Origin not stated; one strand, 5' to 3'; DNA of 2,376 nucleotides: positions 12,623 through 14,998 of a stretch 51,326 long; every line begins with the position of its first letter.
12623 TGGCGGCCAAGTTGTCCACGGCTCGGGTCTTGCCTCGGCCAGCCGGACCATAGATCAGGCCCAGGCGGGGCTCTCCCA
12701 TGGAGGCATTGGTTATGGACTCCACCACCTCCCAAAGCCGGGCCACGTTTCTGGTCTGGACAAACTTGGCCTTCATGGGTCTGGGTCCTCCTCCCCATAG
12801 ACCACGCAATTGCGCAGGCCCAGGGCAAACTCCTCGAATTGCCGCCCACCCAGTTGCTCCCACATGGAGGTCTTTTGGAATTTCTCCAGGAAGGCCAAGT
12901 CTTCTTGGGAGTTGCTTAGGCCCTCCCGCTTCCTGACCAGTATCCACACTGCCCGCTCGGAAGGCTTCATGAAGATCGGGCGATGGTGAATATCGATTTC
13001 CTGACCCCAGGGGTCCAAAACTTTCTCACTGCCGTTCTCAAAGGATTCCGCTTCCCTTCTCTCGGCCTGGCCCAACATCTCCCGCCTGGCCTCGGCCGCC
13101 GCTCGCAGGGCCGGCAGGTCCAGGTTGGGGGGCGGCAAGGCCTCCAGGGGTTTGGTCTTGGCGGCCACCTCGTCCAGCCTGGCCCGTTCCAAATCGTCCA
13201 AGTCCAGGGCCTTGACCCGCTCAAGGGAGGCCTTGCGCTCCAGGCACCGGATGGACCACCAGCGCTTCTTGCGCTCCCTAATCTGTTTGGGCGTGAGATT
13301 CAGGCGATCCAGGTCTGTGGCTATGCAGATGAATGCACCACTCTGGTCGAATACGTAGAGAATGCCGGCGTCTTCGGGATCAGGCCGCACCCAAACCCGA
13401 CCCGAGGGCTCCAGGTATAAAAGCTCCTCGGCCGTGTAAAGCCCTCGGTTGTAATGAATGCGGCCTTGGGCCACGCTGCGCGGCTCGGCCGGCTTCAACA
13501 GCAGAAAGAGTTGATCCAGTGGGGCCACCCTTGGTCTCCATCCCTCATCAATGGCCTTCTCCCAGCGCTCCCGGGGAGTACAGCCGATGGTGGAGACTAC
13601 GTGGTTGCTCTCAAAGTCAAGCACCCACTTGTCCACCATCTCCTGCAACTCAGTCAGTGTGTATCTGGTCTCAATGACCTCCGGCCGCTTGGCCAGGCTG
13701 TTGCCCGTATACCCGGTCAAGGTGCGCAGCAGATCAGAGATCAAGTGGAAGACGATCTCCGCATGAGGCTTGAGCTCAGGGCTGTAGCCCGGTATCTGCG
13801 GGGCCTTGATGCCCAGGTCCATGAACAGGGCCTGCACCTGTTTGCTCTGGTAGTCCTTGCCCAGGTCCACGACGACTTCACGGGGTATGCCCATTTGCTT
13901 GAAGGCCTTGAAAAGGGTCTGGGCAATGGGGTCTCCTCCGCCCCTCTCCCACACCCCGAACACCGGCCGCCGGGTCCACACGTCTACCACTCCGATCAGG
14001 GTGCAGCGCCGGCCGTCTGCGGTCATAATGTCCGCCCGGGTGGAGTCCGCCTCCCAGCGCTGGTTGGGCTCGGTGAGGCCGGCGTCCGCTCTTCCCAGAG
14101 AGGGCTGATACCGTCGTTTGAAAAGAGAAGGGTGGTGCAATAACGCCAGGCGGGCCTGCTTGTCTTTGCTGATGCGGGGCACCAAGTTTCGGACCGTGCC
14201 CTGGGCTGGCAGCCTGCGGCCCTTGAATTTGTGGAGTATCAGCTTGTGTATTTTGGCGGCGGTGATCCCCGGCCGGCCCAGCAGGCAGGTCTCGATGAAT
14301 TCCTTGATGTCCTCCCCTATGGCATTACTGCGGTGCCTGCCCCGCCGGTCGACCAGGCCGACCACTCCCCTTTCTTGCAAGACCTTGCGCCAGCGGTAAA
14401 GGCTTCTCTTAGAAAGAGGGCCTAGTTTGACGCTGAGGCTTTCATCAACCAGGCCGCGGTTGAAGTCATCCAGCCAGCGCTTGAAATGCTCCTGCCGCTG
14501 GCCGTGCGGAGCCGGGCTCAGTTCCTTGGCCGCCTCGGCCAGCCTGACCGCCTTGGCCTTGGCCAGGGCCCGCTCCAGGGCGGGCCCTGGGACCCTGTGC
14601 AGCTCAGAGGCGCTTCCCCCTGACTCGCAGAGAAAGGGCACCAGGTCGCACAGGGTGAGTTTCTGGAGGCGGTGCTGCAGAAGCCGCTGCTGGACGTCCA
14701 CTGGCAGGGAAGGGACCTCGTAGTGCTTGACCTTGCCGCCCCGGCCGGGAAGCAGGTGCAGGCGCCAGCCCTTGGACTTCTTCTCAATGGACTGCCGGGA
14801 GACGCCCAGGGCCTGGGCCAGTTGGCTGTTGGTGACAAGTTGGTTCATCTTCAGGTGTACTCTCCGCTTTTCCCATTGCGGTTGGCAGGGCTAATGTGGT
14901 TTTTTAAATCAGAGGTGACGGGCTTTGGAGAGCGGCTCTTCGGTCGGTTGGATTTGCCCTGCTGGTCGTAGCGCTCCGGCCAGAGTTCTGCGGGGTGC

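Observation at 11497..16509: Truncated Mu-like transposition module ending at a tRNA-Arg gene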

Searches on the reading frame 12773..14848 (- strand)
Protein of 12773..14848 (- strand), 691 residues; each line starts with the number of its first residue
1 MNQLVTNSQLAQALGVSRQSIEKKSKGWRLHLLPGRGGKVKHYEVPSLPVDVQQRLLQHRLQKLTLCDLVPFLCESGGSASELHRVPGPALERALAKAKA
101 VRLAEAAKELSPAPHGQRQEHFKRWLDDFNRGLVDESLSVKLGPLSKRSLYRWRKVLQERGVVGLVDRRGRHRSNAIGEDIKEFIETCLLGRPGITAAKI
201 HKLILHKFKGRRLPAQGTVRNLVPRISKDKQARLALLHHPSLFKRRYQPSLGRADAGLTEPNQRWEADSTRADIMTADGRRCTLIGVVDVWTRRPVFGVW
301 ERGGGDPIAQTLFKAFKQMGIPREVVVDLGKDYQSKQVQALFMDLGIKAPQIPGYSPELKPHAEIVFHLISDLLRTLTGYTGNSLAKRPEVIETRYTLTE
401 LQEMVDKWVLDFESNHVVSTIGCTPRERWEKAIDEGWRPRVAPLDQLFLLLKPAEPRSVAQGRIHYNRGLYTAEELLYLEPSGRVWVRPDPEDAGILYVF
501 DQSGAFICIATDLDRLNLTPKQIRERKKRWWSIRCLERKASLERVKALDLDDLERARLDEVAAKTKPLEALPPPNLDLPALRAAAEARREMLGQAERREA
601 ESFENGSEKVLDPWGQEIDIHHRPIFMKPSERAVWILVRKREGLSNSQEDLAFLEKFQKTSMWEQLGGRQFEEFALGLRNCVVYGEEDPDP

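Call 7: search_protein_families(library=pfam, proteins=[window:12773-14848:-], max_evalue=0.01)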
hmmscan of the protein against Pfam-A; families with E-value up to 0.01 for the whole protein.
window:12773-14848:- (691 aa): 6 families
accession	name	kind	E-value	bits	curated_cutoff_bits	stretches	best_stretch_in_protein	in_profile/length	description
PF00665.32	rve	-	5e-10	40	32.6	1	259-349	2-94/102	Integrase core domain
PF09299.17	Mu-transpos_C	-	3.3e-09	37.1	21.7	1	449-508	2-60/61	Mu transposase, C-terminal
PF13565.12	HTH_32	-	1.7e-06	28.9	33.7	1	150-222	2-72/73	Homeodomain-like domain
PF13551.12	HTH_29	-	3e-06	27.7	28.1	1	145-175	24-56/64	Winged helix-turn helix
PF13518.12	HTH_28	-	3.7e-05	24.2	25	1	145-171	24-50/52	Helix-turn-helix domain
PF13358.12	DDE_3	-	0.0039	17.5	28.6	0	270-370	26-129/146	DDE superfamily endonuclease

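Call 11: find_encoding_contigs(protein=window:12773-14848:-, flank=10000, max_places=10)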
Protein window:12773-14848:- (691 aa): no gene with exactly this product is on record in the collection.

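Call 12: search_protein_families(library=phrogs, proteins=[window:12773-14848:-], max_evalue=0.01)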
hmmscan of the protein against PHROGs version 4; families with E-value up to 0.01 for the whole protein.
window:12773-14848:- (691 aa): 6 families
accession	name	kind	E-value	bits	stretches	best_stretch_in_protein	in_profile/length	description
phrog_310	-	integration and excision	2e-64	219.6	1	1-662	6-665/696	transposase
phrog_157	-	integration and excision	1.4e-07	31.9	1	145-349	227-418/580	transposase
phrog_8463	-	integration and excision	4.7e-06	26.8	1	150-363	40-250/380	transposase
phrog_15639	-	unknown function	1e-05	26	1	337-572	15-258/301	-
phrog_956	-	integration and excision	0.00069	19.7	1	261-511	44-288/436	transposase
phrog_1123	-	unknown function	0.0011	19.8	0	105-175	20-88/112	-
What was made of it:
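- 12773..14848 (-): Transposase A, a Mu-type DDE enzyme of 691 aa. rve plus Mu-transpos_C; phrog_310 matched full length (calls 7, 12).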

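Call 13: search_dna_similar(query=window:12773-14848:-, collection=phages, mode=protein, max_rows=20)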
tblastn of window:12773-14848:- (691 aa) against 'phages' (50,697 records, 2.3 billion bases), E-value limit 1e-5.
Records with a match: 24; places in all: 24; records where one place covers at least 80% of the query: 0.
Best place of each record, by identity: <60% 24.
By first word of the organism name: Bacteriophage 12; Ralstonia 4; Pseudoalteromonas 2; Rhodobacter 2; Rhodovulum 2; Shewanella 1; Fusobacterium 1.
By host as written in the record: Helicobacter pullorum 4; Ralstonia solanacearum 3; Pseudoalteromonas sp. str. H100 2; Rhodobacter sp. E32 2; Rhodovulum sp. P122A 2; Ralstonia solanacearum T328 1; Shewanella sp. M16 1; Fusobacterium necrophorum subsp. funduliforme RTG5 1; and 8 more.
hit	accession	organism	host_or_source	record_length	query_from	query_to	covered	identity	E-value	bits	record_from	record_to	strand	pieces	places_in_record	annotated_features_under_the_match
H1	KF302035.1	Pseudoalteromonas phage HS6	Pseudoalteromonas sp. str. H100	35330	122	529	59%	29.0%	5e-37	155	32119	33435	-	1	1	record has no annotation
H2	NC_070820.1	Pseudoalteromonas phage HS6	Pseudoalteromonas sp. str. H100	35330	122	529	59%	29.0%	5e-37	155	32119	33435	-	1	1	transposase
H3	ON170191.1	Ralstonia phage YO108_2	Ralstonia solanacearum T328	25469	118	545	62%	25.0%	2e-14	84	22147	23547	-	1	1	record has no annotation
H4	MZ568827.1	Shewanella phage vB_SspS_MuM16-1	Shewanella sp. M16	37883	146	501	52%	29.0%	2e-18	96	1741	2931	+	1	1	DDE-type integrase/transposase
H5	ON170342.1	Ralstonia phage YO374_1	Ralstonia solanacearum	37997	228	528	44%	28.2%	5e-17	92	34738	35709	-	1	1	record has no annotation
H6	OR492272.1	Fusobacterium phage phiRTG5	Fusobacterium necrophorum subsp. ...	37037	186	529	50%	24.2%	1e-8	64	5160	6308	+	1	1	transposase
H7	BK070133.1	Bacteriophage sp.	Helicobacter pullorum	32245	248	546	43%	26.3%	5e-19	99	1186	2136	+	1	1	hypothetical protein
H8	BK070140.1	Bacteriophage sp.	Helicobacter rodentium ATCC 700285 ...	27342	248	524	40%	28.2%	4e-18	96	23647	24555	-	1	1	hypothetical protein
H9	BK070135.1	Bacteriophage sp.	Helicobacter pullorum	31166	248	546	43%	25.8%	3e-18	96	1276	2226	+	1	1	hypothetical protein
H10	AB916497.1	Ralstonia phage RS138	Ralstonia solanacearum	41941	234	523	42%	26.3%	3e-15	86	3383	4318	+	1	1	integrase (x2)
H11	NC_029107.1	Ralstonia phage RS138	Ralstonia solanacearum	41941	234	523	42%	26.3%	3e-15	86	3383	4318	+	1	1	transposase | integrase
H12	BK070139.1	Bacteriophage sp.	Helicobacter pullorum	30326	248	546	43%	25.5%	2e-18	96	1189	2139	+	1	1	hypothetical protein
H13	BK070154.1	Bacteriophage sp.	Helicobacter sp.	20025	248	546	43%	25.2%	1e-19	100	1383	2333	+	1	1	transposase family protein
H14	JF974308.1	Rhodobacter phage RC1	Rhodobacter sp. E32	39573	218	504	42%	25.0%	3e-11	73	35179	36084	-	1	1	integrase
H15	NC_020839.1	Rhodobacter phage RC1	Rhodobacter sp. E32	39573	218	504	42%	25.0%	3e-11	73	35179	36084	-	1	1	transposase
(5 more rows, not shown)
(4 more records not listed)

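Call 14: find_homologous_proteins(query=window:12773-14848:-)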
Query window:12773-14848:- (691 aa): 18 proteins with E <= 0.001 among 8000 candidates.
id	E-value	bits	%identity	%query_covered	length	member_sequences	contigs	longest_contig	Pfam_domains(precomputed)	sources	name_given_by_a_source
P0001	0.0e+0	1417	89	100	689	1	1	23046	PF00665.33,PF09299.18,PF13551.13,PF13518.13,PF13565.13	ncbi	ncbi:MAG: Mu transposase C-terminal domain-containing protein [Thermodesulfobacteriota bacterium]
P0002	0.0e+0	1364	86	100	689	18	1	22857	PF00665.33,PF09299.18,PF13551.13,PF13518.13,PF13565.13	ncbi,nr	ncbi:MAG: Mu transposase C-terminal domain-containing protein [Desulfarculus sp.]|nr:Mu transposase 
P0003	0.0e+0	1344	85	99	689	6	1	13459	PF00665.33,PF09299.18,PF13551.13,PF13518.13,PF13565.13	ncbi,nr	ncbi:MAG: DDE-type integrase/transposase/recombinase [Deltaproteobacteria bacterium]|nr:DDE-type int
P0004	1.0e-281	955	61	99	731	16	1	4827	PF00665.33,PF09299.18,PF13551.13,PF13518.13,PF13565.13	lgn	-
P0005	2.5e-262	890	60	94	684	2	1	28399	PF00665.33,PF09299.18,PF13551.13,PF13518.13,PF13565.13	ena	-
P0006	8.8e-250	849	62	85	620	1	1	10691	PF00665.33,PF09299.18,PF13551.13,PF13565.13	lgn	-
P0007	3.7e-193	662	49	99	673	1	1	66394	PF00665.33,PF09299.18,PF13551.13,PF13518.13,PF13565.13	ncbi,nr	ncbi:MAG: DDE-type integrase/transposase/recombinase [Desulfarculus sp.]|nr:DDE-type integrase/trans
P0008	1.5e-180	620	45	97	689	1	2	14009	PF00665.33,PF09299.18,PF13565.13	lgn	-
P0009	1.1e-120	422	38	96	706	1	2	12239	PF00665.33,PF09299.18,PF13565.13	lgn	-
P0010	1.0e-117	413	38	97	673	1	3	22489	PF00665.33,PF09299.18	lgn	-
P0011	1.4e-116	409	37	97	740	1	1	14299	PF00665.33,PF09299.18,PF13565.13,PF13358.13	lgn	-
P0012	1.9e-116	408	37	98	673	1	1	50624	PF00665.33,PF09299.18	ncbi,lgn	-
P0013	6.2e-111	390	40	80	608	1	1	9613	PF00665.33,PF09299.18,PF13565.13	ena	-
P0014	2.1e-109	385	37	96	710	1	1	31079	PF00665.33,PF09299.18,PF13551.13,PF13518.13,PF13565.13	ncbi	ncbi:MAG: Mu transposase C-terminal domain-containing protein [Pseudomonadota bacterium]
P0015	1.2e-108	382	36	98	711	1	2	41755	PF00665.33,PF09299.18,PF13565.13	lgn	-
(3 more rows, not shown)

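Call 15: find_encoding_contigs(protein=P0001, flank=10000, max_places=3)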
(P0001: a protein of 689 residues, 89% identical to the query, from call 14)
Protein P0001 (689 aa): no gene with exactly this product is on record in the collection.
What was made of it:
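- Tried and rejected: The window's own genome is not in the protein collection (call 11), and the closest A (P0001) could not be retrieved (call 15).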

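Call 16: find_encoding_contigs(protein=P0002, flank=10000, max_places=3)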
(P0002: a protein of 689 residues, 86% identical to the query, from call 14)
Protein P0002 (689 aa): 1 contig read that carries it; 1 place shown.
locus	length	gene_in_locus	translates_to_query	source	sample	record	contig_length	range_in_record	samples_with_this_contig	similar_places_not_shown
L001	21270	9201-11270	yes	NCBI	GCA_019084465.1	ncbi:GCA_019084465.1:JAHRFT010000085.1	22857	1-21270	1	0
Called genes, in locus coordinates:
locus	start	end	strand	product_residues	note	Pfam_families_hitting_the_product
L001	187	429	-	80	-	PF25160:LdpA_Fe-S-bd (faint), PF00037:Fer4, PF12797:Fer4_2 (weak), PF12837:Fer4_6 (faint), PF13237:Fer4_10 (faint), PF14697:Fer4_21, PF12838:Fer4_7, PF13187:Fer4_9, +2 more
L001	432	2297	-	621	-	PF00890:FAD_binding_2, PF01266:DAO (faint), PF03486:HI0933_like (faint), PF07992:Pyr_redox_2 (faint), PF02910:Succ_DH_flav_C (weak)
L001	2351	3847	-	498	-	PF01970:TctA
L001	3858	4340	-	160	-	PF07331:TctB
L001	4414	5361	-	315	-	PF03401:TctC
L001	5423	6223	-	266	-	PF09339:HTH_IclR, PF01614:IclR_C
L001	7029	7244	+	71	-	-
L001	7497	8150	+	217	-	PF00589:Phage_integrase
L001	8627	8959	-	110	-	PF01381:HTH_3, PF13443:HTH_26, PF13560:HTH_31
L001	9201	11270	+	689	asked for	PF13518:HTH_28 (faint), PF13551:HTH_29 (faint), PF13565:HTH_32, PF00665:rve, PF09299:Mu-transpos_C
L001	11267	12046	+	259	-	PF05621:TniB (weak), PF13401:AAA_22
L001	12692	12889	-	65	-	-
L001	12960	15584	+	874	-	PF01339:CheB_methylest, PF08448:PAS_4 (faint), PF03705:CheR_N, PF01739:CheR, PF28159:CEP89 (weak), PF10473:CENP-F_leu_zip, PF13596:PAS_10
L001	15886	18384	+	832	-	PF08448:PAS_4 (faint), PF00989:PAS, PF13426:PAS_9, PF08447:PAS_3 (weak), PF00512:HisKA, PF02518:HATPase_c, PF00072:Response_reg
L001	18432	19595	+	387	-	PF00989:PAS, PF08448:PAS_4 (weak), PF13426:PAS_9, PF00196:GerE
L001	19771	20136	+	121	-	PF12762:DDE_Tnp_IS1595 (weak)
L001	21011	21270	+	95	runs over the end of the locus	PF05402:PqqD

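Call 17: find_encoding_contigs(protein=P0007, flank=10000, max_places=3)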
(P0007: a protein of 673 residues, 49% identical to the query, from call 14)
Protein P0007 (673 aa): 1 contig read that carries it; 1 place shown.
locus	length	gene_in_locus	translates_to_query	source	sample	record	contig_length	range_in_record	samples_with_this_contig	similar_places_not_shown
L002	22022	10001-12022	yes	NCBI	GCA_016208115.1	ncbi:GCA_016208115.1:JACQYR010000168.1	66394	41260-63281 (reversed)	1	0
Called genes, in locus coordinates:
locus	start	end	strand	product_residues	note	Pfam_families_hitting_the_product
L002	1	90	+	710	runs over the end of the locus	PF00378:ECH_1, PF16113:ECH_2, PF02737:3HCDH_N, PF00725:3HCDH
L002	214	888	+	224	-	PF00440:TetR_N, PF08359:TetR_C_4, PF17932:TetR_C_24 (weak)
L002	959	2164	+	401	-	PF00108:Thiolase_N, PF02803:Thiolase_C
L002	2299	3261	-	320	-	PF03401:TctC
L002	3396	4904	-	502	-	PF01970:TctA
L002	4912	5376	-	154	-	PF07331:TctB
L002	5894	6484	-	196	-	PF13643:DUF4145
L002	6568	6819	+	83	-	-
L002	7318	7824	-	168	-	-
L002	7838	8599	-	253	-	PF01381:HTH_3, PF13560:HTH_31, PF00717:Peptidase_S24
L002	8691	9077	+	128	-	PF01381:HTH_3 (weak), PF13560:HTH_31 (weak)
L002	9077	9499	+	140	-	PF27520:SP15_N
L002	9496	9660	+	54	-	-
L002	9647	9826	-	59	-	-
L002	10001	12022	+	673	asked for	PF13518:HTH_28, PF13551:HTH_29 (weak), PF13565:HTH_32, PF00665:rve, PF09299:Mu-transpos_C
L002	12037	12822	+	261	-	PF05621:TniB (weak), PF13401:AAA_22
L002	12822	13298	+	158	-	-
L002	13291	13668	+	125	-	-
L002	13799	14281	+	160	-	-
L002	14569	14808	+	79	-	-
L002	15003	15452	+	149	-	-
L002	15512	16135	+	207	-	PF04381:RdgC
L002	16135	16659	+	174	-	-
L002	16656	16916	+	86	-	-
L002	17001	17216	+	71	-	-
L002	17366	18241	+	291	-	PF02086:MethyltransfD12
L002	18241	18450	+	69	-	-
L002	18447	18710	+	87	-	-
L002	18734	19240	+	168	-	PF00565:SNase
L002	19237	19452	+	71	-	-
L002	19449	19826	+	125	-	-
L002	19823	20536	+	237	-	-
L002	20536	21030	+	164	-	PF06252:GemA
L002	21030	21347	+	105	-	-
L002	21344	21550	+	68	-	PF12728:HTH_17 (weak)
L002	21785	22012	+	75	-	-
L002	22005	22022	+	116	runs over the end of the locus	-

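Call 18: find_encoding_contigs(protein=P0003, flank=10000, max_places=3)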
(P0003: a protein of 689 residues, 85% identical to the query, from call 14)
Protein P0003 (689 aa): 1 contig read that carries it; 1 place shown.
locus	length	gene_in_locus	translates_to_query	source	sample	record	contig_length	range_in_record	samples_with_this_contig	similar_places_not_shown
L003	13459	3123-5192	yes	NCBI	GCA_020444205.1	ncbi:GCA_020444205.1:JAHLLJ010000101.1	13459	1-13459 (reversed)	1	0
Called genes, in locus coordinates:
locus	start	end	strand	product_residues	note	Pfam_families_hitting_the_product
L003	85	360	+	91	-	-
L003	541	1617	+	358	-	PF02899:Phage_int_SAM_1 (weak), PF00589:Phage_integrase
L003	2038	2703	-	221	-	PF01381:HTH_3 (weak), PF00717:Peptidase_S24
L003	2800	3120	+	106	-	PF13693:HTH_35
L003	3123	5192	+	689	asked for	PF13518:HTH_28 (faint), PF13551:HTH_29 (faint), PF13565:HTH_32 (weak), PF00665:rve, PF09299:Mu-transpos_C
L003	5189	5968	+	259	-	PF05621:TniB (weak), PF13401:AAA_22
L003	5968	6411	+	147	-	-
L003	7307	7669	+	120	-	-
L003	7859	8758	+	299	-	PF01557:FAA_hydrolase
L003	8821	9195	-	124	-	PF02665:Nitrate_red_gam (weak)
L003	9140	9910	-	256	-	-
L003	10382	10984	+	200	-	PF02371:Transposase_20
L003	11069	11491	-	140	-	-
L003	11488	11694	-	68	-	-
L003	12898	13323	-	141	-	PF01597:GCV_H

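Call 19: find_encoding_contigs(protein=P0005, flank=10000, max_places=3)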
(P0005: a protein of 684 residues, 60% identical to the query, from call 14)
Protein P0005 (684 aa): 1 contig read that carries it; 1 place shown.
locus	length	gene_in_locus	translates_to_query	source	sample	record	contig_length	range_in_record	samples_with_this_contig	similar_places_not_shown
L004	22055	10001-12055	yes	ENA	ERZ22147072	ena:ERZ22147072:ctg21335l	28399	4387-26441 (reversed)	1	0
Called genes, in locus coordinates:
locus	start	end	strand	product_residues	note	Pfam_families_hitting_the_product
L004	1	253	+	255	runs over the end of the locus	PF00528:BPD_transp_1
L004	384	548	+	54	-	-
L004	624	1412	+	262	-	PF04069:OpuAC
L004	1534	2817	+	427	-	-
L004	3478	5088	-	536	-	PF01966:HD (weak)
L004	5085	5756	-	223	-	-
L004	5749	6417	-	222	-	-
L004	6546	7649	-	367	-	PF00586:AIRS, PF02769:AIRS_C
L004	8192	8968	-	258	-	PF12844:HTH_19 (faint), PF13443:HTH_26 (faint), PF13560:HTH_31, PF01381:HTH_3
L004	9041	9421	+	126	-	-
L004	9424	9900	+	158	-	-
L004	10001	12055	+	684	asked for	PF13518:HTH_28 (faint), PF13551:HTH_29 (weak), PF13565:HTH_32 (weak), PF00665:rve, PF09299:Mu-transpos_C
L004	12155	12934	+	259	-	PF05621:TniB (weak), PF13401:AAA_22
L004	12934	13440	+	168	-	-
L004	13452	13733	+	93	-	-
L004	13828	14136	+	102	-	-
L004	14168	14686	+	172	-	-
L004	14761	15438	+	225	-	-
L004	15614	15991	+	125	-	-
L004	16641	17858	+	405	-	PF01170:UPF0020 (faint)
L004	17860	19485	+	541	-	PF13589:HATPase_c_3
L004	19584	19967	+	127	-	-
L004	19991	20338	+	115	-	PF02518:HATPase_c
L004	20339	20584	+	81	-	-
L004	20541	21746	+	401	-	-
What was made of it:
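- More distant relatives (L002 at 49% A identity, L004 at 60%) carry long early regions with GemA and many small ORFs (calls 17, 19).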

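Call 26: find_related_loci(query=window:12773-14848:-, collection=genome_contigs, flank=10000)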
Query window:12773-14848:- (691 aa) in genome_contigs; peptide patterns used: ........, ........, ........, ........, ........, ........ (x = any residue, [..] = any of these).
112 stretches matched a pattern; 6 encode a relative of the query (tblastn E <= 1e-3); 6 distinct loci.
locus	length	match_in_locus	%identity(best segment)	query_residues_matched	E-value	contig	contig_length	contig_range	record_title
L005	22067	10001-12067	86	1-689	0e+0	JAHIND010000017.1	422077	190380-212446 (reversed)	MAG: Proteobacteria bacterium isolate KR13_N2.mb.99 KR13_N2.mb.99_k141_169557, whole genome shotgun sequence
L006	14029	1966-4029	85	1-688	0e+0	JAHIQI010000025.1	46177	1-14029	MAG: Proteobacteria bacterium isolate KR46_Ju.mb.16 KR46_Ju.mb.16_k141_30463, whole genome shotgun sequence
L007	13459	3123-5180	85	1-686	0e+0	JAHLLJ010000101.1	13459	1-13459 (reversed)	MAG: Deltaproteobacteria bacterium isolate MAG101 NODE_5501_length_13459_cov_193.372948, whole genome shotgun sequence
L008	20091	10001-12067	86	1-689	0e+0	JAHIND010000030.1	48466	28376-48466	MAG: Proteobacteria bacterium isolate KR13_N2.mb.99 KR13_N2.mb.99_k141_283314, whole genome shotgun sequence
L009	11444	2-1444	86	208-688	0e+0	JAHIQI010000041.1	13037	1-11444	MAG: Proteobacteria bacterium isolate KR46_Ju.mb.16 KR46_Ju.mb.16_k141_53343, whole genome shotgun sequence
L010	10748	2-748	83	441-689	1e-133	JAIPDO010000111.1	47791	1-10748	MAG: Desulfarculaceae bacterium isolate Tobar13.5m-G25 Tobar13-5m-20mill-C189, whole genome shotgun sequence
